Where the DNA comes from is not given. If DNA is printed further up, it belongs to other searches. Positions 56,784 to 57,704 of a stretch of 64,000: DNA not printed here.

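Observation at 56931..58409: Lgt fused in frame to a SAM-dependent O-methyltransferase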

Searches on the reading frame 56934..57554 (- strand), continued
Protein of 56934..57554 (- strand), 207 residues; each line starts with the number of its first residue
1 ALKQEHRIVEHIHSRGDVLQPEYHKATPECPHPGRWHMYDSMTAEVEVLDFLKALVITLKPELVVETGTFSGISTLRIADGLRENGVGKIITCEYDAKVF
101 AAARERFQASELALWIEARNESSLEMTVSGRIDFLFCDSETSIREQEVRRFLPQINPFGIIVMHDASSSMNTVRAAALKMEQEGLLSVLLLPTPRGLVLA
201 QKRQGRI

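Call 68: search_solved_structures(query=A1, max_evalue=0.001, show_alignments=5)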
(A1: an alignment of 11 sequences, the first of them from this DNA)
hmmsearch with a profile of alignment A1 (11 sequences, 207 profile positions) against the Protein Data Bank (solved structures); distinct sequences matched with E-value up to 0.001: 54.
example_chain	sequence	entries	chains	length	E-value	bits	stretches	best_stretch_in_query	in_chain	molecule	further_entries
7cvu_A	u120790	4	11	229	6.5e-15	58.3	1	50-162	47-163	O-methyltransferase family 3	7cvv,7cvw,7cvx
3tr6_A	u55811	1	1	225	1.8e-12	50.4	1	46-202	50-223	O-methyltransferase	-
8c9v_A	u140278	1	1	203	1.2e-11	47.6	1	50-202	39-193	O-methyltransferase, family 3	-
3dul_A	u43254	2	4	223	3.7e-11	46.1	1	50-163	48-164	O-methyltransferase, putative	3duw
2gpy_A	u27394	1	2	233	1.7e-10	43.9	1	53-162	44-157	O-methyltransferase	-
3tfw_A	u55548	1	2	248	2.2e-10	43.6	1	50-162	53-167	Putative O-methyltransferase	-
5lhm_A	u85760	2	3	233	1.1e-09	41.2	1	50-167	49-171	Putative O-methyltransferase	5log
5n5d_A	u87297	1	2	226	1.3e-09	41.1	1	51-163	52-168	Methyltransferase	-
8c9s_A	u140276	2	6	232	1.5e-09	40.8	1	52-164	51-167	Putative O-methyltransferase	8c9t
6jcl_A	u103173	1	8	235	1.7e-09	40.6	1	51-163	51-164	Probable O-methyltransferase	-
6jcm_A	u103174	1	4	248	2e-09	40.4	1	51-163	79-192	Probable O-methyltransferase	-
3r3h_A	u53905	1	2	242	4.6e-09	39.2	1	47-164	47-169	O-methyltransferase, SAM-dependent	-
8k1f_A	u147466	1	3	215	9.7e-09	38.2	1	47-163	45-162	tRNA 5-hydroxyuridine methyltransferase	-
3cbg_A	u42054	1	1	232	3.3e-08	36.4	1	48-163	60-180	O-methyltransferase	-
4pca_A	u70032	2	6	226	5.1e-08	35.8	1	50-164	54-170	O-methyltransferase family protein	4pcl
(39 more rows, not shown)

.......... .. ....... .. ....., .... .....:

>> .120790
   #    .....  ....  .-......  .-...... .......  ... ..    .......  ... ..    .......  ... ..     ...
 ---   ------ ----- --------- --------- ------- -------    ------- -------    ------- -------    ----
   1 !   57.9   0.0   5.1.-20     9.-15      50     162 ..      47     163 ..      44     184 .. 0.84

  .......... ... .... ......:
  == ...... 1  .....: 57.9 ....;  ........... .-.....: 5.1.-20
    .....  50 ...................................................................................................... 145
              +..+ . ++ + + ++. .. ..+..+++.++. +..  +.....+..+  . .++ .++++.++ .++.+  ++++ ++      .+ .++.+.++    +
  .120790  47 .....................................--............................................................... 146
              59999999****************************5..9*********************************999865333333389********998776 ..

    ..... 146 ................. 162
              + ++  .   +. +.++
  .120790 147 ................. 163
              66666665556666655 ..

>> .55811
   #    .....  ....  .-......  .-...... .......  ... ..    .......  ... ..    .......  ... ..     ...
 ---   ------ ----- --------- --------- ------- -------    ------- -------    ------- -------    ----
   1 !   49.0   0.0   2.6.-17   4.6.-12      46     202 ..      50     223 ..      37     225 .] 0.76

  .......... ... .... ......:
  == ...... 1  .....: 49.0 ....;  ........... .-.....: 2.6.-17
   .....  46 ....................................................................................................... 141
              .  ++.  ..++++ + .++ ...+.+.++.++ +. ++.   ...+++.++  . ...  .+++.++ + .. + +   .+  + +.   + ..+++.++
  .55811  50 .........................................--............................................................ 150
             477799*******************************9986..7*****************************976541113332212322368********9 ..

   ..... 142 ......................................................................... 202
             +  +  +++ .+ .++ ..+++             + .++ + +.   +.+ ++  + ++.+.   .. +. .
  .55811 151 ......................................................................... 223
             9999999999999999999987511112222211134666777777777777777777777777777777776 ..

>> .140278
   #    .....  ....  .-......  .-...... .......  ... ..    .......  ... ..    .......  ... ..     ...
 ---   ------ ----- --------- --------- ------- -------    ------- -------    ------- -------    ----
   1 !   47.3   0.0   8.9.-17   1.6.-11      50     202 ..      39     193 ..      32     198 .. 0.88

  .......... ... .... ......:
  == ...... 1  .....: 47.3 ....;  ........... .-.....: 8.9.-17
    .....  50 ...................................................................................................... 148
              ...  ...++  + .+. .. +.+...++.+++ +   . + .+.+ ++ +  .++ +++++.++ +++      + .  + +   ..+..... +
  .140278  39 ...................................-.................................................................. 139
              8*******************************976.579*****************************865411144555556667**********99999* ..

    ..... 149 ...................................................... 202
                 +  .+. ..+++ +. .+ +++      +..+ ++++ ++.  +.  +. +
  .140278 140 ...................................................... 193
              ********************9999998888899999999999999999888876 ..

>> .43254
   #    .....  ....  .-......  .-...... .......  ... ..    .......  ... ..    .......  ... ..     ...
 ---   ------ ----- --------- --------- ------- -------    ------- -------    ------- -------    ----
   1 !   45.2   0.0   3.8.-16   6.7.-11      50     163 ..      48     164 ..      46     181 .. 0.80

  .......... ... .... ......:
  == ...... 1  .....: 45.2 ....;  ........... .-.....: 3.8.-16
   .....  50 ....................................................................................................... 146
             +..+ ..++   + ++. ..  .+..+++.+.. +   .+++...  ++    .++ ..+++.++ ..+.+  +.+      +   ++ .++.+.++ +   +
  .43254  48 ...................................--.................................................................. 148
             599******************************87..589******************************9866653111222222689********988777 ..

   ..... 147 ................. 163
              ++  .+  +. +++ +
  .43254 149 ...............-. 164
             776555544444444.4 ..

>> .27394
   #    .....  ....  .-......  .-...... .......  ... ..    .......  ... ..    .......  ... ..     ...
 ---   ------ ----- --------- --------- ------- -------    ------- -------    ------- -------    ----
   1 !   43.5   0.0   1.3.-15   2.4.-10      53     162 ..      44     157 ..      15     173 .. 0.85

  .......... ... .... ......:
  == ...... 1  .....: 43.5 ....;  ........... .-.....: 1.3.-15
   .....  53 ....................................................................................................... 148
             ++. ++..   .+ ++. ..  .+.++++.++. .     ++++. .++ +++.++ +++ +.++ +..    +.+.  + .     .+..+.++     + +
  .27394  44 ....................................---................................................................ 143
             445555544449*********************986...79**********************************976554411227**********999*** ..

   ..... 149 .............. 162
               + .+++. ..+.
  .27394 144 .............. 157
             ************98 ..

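Call 79: search_dna_similar(query=P0001, collection=plasmids, mode=protein, max_evalue=0.000001, max_rows=30)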
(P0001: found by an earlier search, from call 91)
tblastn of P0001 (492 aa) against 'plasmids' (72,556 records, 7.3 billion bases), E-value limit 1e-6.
Records with a match: 36; places in all: 36; records where one place covers at least 80% of the query: 0.
Best place of each record, by identity: <60% 36.
By first word of the organism name: Pantoea 5; Streptomyces 4; Aliiroseovarius 3; Rubrobacter 2; Mycobacterium 2; Paenibacillus 2; Iamia 1; [Eubacterium] 1; Lachnospira 1; Thermomicrobium 1; and 14 more.
By predicted mobility (MOB-suite, as given by PLSDB): non-mobilizable 30; mobilizable 6.
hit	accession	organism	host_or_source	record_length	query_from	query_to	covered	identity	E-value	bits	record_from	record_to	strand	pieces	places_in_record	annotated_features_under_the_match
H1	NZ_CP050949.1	Iamia sp. SCSIO 61187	whole organism,ocean sediment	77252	5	276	55%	31.5%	1e-8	65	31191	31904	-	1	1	lgt: prolipoprotein diacylglyceryl transferase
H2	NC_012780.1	[Eubacterium] eligens ATCC 27750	-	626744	5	292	59%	28.5%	1e-13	82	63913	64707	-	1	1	prolipoprotein diacylglyceryl transferase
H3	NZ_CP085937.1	Lachnospira eligens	-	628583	5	292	59%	28.5%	1e-13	82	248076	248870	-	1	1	prolipoprotein diacylglyceryl transferase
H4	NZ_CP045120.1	Rubrobacter tropicus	single pure culture,marine sediment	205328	6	286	57%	29.2%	1e-8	66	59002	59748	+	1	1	lgt: prolipoprotein diacylglyceryl transferase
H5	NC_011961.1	Thermomicrobium roseum DSM 5159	-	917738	5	283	57%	29.3%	2e-12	77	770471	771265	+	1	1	lgt: prolipoprotein diacylglyceryl transferase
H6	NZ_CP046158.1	Leptolyngbya sp. BL0902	cell culture,open pond on an algae farm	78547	6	278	55%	30.0%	8e-9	66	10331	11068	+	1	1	lgt: prolipoprotein diacylglyceryl transferase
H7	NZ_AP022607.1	Mycobacterium branderi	-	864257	1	272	55%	29.6%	1e-10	72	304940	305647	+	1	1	prolipoprotein diacylglyceryl transferase family protein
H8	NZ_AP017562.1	Pseudanabaena sp. ABRG5-3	-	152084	7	284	57%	28.5%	3e-7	61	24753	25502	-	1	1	lgt: prolipoprotein diacylglyceryl transferase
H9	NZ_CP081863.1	Cellulomonas sp. C5510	-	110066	64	277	43%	36.7%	7e-26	119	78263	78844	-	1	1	prolipoprotein diacylglyceryl transferase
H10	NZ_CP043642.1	Leifsonia shinshuensis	pure culture,soil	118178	7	277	55%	28.9%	7e-10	69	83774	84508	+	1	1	lgt: prolipoprotein diacylglyceryl transferase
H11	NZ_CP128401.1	Candidatus Chlorohelix allophototropha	Single colony of Candidatus Chlorohelix ...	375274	5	294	59%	26.9%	3e-11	74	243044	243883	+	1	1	lgt: prolipoprotein diacylglyceryl transferase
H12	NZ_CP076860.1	Mycobacterium avium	Homo sapiens,sputum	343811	8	272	54%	29.4%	8e-12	76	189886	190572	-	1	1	prolipoprotein diacylglyceryl transferase family protein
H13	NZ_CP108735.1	Streptomyces sp. NBC_00984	-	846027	5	275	55%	28.0%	2e-11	74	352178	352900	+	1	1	lgt: prolipoprotein diacylglyceryl transferase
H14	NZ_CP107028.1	Cytobacillus firmus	whole organism,soil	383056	1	293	60%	25.6%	2e-9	68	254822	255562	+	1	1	lgt: prolipoprotein diacylglyceryl transferase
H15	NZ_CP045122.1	Rubrobacter marinus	single pure culture,marine sediment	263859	5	277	55%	27.3%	3e-10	71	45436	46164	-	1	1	lgt: prolipoprotein diacylglyceryl transferase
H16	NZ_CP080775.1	Aliiroseovarius crassostreae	-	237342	60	279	45%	33.8%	2e-12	78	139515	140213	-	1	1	lgt: prolipoprotein diacylglyceryl transferase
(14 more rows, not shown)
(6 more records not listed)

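Call 80: get_annotated_region(hit=H16, flank=4000)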
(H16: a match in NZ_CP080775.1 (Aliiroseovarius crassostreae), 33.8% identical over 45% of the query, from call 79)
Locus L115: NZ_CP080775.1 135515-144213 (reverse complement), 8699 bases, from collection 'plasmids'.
description: Aliiroseovarius crassostreae strain S051 plasmid unnamed1, complete sequence
organism: Aliiroseovarius crassostreae (NCBI taxid 154981)
taxonomy: Bacteria; Pseudomonadota; Alphaproteobacteria; Rhodobacterales; Paracoccaceae; Aliiroseovarius; Aliiroseovarius crassostreae
host: -; source: -; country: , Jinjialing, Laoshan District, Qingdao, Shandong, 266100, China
typing (MOB-suite, as given by PLSDB): non-mobilizable
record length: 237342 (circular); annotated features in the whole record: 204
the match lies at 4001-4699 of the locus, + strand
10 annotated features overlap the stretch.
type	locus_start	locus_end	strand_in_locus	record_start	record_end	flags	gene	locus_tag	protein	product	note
CDS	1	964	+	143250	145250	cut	-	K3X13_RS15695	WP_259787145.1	heme lyase CcmF/NrfE family subunit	-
CDS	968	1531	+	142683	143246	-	-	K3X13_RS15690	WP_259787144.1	DsbE family thiol:disulfide interchange protein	-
CDS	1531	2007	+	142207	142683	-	-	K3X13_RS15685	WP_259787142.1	cytochrome c-type biogenesis protein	-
CDS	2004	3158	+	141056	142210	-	ccmI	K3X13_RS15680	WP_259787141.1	c-type cytochrome biogenesis protein CcmI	GO:0017004 - cytochrome complex assembly [Evidence IEA]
CDS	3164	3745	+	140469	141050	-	-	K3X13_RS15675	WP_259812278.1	L,D-transpeptidase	GO:0018104 - peptidoglycan-protein cross-linking [Evidence IEA]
CDS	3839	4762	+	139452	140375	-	lgt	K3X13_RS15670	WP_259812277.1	prolipoprotein diacylglyceryl transferase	GO:0009249 - protein lipoylation [Evidence IEA]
CDS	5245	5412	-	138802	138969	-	-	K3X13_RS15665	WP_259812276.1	thioredoxin family protein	-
CDS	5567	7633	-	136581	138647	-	-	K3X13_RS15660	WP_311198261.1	protein-disulfide reductase DsbD domain-containing protein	-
CDS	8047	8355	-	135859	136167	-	-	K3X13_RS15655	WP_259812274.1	DUF2933 domain-containing protein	-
CDS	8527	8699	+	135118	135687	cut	-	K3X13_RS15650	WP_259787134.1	L,D-transpeptidase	-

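Call 81: find_homologous_proteins(query=P0271, region=255-460)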
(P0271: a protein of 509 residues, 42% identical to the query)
Query P0271, residues 255-460 (206 aa): 54 proteins with E <= 0.001 among 4400 candidates.
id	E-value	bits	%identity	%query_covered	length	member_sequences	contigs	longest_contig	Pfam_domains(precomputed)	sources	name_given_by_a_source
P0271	1.0e-131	455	100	100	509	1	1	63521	PF13578.13,PF00535.33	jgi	jgi:hypothetical protein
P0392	3.6e-69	251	55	99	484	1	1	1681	PF01596.24,PF13578.13,PF00535.33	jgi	-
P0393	1.8e-68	248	58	91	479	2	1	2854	PF01596.24,PF13578.13,PF00535.33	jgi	jgi:predicted O-methyltransferase YrrM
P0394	9.0e-59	217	55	94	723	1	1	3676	PF01596.24,PF13578.13,PF00535.33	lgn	-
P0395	1.5e-58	216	53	94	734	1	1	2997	PF13469.13,PF01596.24,PF13578.13,PF00535.33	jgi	jgi:predicted O-methyltransferase YrrM/glycosyltransferase involved in cell wall biosynthesis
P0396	1.2e-56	210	51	94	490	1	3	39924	PF13578.13,PF00535.33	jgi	-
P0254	1.9e-56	209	50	98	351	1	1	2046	PF01596.24,PF13578.13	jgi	jgi:predicted O-methyltransferase YrrM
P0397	2.1e-56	209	53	93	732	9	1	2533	PF01596.24,PF13578.13,PF00535.33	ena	-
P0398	2.2e-56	209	48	94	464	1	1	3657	PF13641.13,PF01596.24,PF13578.13,PF00535.33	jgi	jgi:glycosyltransferase involved in cell wall biosynthesis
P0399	3.6e-56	208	55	94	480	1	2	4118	PF13578.13,PF00535.33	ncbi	-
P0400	6.8e-56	207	51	94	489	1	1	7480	PF01596.24,PF13578.13,PF00535.33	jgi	jgi:predicted O-methyltransferase YrrM/GT2 family glycosyltransferase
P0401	9.5e-56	207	51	94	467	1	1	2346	PF13641.13,PF01596.24,PF13578.13,PF00535.33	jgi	jgi:predicted O-methyltransferase YrrM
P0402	4.6e-54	201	49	99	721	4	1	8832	PF01596.24,PF13578.13,PF00535.33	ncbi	-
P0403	6.8e-53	198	52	94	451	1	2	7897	PF01596.24,PF13578.13,PF00535.33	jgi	jgi:predicted O-methyltransferase YrrM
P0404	2.1e-52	196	50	98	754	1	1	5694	PF01596.24,PF13578.13,PF00535.33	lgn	-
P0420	1.7e-41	160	45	95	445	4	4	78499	PF01596.24,PF13578.13,PF00535.33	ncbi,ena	-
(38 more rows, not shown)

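Call 82: find_encoding_contigs(protein=P0271, flank=8000, max_places=1)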
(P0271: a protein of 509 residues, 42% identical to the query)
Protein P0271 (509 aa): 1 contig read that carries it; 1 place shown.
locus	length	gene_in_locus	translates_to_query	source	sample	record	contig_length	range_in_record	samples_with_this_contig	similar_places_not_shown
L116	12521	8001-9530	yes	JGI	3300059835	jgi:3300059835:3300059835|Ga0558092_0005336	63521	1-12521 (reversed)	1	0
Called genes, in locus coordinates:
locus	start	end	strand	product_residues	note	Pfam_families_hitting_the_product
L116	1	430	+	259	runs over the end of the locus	PF00005:ABC_tran, PF13304:AAA_21 (faint)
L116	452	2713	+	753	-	PF13641:Glyco_tranf_2_3, PF00535:Glycos_transf_2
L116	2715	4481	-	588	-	PF05045:RgpF, PF00702:Hydrolase (faint)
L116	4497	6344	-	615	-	PF13489:Methyltransf_23 (faint), PF13649:Methyltransf_25 (weak), PF08241:Methyltransf_11 (weak), PF08242:Methyltransf_12 (weak)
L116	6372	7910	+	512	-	PF00535:Glycos_transf_2, PF13578:Methyltransf_24 (weak)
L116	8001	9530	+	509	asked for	PF00535:Glycos_transf_2, PF13578:Methyltransf_24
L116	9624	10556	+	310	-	PF00685:Sulfotransfer_1, PF13469:Sulfotransfer_3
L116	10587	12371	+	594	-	PF00270:DEAD, PF00271:Helicase_C, PF16124:RecQ_Zn_bind, PF09382:RQC, PF00570:HRDC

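Call 83: find_encoding_contigs(protein=P0420, flank=8000, max_places=1)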
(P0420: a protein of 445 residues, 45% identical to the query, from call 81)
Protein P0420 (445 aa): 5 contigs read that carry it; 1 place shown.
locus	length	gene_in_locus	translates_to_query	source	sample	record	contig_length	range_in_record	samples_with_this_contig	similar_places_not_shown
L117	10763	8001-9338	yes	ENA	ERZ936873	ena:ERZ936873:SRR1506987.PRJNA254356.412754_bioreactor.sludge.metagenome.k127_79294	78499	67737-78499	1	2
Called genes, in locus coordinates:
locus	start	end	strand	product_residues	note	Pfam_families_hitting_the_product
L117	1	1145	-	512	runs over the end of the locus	PF00239:Resolvase, PF07508:Recombinase, PF13408:Zn_ribbon_recom (weak)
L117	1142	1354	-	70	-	-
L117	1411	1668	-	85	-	PF13560:HTH_31, PF01381:HTH_3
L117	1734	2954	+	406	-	PF00856:SET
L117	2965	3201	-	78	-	-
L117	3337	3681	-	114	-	PF11171:DUF2958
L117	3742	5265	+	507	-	-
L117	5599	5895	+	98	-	-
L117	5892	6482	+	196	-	-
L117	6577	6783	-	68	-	-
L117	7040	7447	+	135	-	-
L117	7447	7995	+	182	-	PF00565:SNase (weak)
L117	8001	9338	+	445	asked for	PF00535:Glycos_transf_2, PF01596:Methyltransf_3 (weak), PF13578:Methyltransf_24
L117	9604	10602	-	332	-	-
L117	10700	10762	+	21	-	?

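Call 91: list_cluster_members(proteins=[L092:9977-10615:+, L095:9977-10615:+, L096:9968-10615:+, L094:8567-9217:+, P0001])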
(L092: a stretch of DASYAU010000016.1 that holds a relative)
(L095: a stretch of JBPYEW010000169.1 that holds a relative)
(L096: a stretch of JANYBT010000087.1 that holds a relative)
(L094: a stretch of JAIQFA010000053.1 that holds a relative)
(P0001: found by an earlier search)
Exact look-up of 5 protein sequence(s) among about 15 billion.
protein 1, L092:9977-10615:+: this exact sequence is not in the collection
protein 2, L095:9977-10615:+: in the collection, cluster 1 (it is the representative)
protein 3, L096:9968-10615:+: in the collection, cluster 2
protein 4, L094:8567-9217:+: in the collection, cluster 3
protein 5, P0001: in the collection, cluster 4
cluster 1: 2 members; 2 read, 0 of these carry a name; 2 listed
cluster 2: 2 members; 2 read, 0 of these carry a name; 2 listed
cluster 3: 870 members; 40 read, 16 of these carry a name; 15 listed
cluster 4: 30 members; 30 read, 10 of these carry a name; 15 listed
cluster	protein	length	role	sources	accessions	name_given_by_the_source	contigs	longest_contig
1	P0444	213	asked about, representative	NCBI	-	-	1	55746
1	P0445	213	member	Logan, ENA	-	-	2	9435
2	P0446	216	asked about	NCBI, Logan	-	-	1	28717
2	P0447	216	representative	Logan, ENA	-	-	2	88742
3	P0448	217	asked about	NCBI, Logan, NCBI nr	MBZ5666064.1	MAG: class I SAM-dependent methyltransferase [Acidobacteriia bacterium] | class I SAM-dependent methyltransferase [Terriglobia bacterium]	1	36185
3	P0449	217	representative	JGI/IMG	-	-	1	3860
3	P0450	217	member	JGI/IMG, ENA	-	predicted O-methyltransferase YrrM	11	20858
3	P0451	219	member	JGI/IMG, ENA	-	predicted O-methyltransferase YrrM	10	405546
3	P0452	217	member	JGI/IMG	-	predicted O-methyltransferase YrrM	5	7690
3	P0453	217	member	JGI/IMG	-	predicted O-methyltransferase YrrM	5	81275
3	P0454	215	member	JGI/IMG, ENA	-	predicted O-methyltransferase YrrM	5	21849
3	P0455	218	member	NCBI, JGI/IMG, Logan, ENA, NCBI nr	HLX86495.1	MAG TPA: class I SAM-dependent methyltransferase [Terriglobales bacterium] | class I SAM-dependent methyltransferase [Terriglobales bacterium]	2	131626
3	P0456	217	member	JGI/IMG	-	predicted O-methyltransferase YrrM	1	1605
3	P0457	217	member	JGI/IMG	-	predicted O-methyltransferase YrrM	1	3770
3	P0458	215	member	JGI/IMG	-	predicted O-methyltransferase YrrM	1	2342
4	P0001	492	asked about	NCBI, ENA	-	-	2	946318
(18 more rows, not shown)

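Call 98: search_protein_families(library=pfam, proteins=[P0204, P0220, P0256, P0160, P0163, P0191, P0225, P0245], max_evalue=0.001)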
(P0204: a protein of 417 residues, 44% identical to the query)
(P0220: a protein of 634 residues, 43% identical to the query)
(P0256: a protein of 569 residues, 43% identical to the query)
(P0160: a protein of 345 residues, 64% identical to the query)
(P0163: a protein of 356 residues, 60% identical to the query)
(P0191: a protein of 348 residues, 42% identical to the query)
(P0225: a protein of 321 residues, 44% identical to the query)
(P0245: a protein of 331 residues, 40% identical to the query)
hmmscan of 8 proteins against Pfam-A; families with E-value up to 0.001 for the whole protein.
P0204 (417 aa): 5 families
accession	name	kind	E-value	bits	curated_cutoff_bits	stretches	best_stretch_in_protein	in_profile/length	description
PF01790.23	LGT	-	4.2e-45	154.4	24.9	1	3-244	1-238/240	Prolipoprotein diacylglyceryl transferase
PF08534.16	Redoxin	-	4.4e-23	82.2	26.6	1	275-404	3-143/148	Redoxin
PF00578.27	AhpC-TSA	-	7.8e-22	78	26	1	275-389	2-122/124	AhpC/TSA family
PF13905.12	Thioredoxin_8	-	2.2e-07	31.6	27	1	298-387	1-93/94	Thioredoxin-like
PF00085.26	Thioredoxin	-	1.5e-05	25.4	23.5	0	299-341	19-60/103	Thioredoxin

P0220 (634 aa): 4 families
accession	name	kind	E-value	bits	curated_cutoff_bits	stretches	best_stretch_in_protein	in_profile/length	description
PF01790.23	LGT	-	1.1e-51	176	24.9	1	3-245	1-239/240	Prolipoprotein diacylglyceryl transferase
PF13458.12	Peripla_BP_6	-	1e-37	131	31.7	1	295-628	2-341/343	Periplasmic binding protein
PF01094.35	ANF_receptor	-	6.1e-18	65.4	25.4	1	316-584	4-295/353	Receptor family ligand binding region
PF13433.12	Peripla_BP_5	-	6.2e-06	26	27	1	295-582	1-294/363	Periplasmic binding protein domain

P0256 (569 aa): 5 families
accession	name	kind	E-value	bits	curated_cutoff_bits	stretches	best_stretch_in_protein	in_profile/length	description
PF01790.23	LGT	-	1.8e-46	158.9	24.9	1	3-244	1-238/240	Prolipoprotein diacylglyceryl transferase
PF14559.12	TPR_19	-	1.9e-08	35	25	0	331-381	11-60/68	Tetratricopeptide repeat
PF13432.12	TPR_16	-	1.5e-06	29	32.7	0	384-446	2-64/65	Tetratricopeptide repeat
PF07719.23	TPR_2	-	0.00027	21.3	27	0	347-378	3-34/34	Tetratricopeptide repeat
PF13431.12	TPR_17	-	0.00034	21.1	24.4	0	293-317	2-26/34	Tetratricopeptide repeat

P0160 (345 aa): 1 family
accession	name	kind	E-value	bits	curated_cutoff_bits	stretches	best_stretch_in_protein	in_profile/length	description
PF01790.23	LGT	-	1.1e-32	113.7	24.9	1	5-178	4-172/240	Prolipoprotein diacylglyceryl transferase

P0163 (356 aa): 1 family
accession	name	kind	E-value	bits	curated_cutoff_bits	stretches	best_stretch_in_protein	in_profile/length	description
PF01790.23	LGT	-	3.9e-31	108.6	24.9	1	5-175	4-169/240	Prolipoprotein diacylglyceryl transferase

P0191 (348 aa): 1 family
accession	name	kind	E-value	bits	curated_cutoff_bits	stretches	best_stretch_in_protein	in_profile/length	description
PF01790.23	LGT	-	1.6e-45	155.7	24.9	1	88-334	14-240/240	Prolipoprotein diacylglyceryl transferase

P0225 (321 aa): 1 family
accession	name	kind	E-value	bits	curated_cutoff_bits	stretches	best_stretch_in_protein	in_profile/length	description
PF01790.23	LGT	-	9.9e-47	159.7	24.9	1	3-235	1-239/240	Prolipoprotein diacylglyceryl transferase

P0245 (331 aa): 2 families
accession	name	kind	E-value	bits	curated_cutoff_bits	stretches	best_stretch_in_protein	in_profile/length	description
PF01790.23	LGT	-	6.4e-48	163.6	24.9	2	83-306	16-236/240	Prolipoprotein diacylglyceryl transferase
PF20535.3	DUF6750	-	5.2e-05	23.6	27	0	96-132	80-116/128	Family of unknown function (DUF6750)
